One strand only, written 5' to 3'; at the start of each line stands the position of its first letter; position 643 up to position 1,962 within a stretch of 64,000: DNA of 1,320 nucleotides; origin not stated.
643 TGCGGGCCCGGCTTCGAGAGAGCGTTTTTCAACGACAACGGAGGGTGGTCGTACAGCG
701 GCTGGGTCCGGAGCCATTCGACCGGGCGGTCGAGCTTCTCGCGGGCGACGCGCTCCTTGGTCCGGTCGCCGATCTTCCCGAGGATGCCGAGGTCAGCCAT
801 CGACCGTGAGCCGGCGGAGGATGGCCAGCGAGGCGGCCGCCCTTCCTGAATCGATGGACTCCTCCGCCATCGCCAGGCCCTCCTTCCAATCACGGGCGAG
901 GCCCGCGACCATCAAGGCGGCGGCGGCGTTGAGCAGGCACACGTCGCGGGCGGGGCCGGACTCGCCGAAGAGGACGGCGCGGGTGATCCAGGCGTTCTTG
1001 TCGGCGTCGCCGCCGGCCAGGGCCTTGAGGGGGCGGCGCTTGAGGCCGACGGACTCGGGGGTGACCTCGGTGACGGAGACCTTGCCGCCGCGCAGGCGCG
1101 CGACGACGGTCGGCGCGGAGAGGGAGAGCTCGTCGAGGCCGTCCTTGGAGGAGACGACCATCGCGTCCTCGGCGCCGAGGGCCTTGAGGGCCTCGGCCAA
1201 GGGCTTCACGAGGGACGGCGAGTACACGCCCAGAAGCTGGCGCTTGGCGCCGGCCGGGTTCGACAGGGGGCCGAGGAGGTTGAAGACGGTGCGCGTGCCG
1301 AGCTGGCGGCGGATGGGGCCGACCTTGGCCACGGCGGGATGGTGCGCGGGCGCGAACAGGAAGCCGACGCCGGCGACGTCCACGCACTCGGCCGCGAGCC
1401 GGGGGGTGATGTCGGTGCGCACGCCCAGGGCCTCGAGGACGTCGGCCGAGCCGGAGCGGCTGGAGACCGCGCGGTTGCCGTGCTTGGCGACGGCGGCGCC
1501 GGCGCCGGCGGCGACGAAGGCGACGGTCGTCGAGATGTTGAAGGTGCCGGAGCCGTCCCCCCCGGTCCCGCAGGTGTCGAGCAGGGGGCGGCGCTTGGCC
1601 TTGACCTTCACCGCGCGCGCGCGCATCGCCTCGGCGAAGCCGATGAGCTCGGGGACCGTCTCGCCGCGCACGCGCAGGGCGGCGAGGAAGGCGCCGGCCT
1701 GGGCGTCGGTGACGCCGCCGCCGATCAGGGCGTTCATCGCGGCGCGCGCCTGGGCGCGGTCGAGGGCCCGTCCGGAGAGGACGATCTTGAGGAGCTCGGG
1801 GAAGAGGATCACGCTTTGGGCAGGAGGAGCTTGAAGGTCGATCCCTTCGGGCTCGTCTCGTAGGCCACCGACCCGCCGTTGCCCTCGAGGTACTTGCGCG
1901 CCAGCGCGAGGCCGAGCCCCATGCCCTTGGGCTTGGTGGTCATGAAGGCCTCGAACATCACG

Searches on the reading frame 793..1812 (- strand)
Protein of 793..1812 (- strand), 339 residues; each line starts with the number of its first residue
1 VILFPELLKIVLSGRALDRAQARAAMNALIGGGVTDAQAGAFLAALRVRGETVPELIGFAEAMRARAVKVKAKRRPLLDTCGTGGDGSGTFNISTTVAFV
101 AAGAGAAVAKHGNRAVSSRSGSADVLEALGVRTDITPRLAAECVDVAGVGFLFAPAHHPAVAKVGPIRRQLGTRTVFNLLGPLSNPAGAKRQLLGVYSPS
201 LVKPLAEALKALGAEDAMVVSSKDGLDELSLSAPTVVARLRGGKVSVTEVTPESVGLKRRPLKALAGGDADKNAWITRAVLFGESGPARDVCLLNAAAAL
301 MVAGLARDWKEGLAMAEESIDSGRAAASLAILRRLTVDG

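Call 48: search_protein_families(library=pfam, proteins=[window:793-1812:-], max_evalue=0.0001)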
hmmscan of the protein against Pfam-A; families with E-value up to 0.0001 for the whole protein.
window:793-1812:- (339 aa): 2 families
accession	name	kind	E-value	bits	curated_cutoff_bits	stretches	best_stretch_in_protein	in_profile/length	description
PF00591.27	Glycos_transf_3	-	1.7e-91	306.8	27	1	76-325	3-252/253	Glycosyl transferase family, a/b domain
PF02885.22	Glycos_trans_3N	-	1.5e-20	73.1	26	1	6-67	2-63/63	Glycosyl transferase family, helical bundle domain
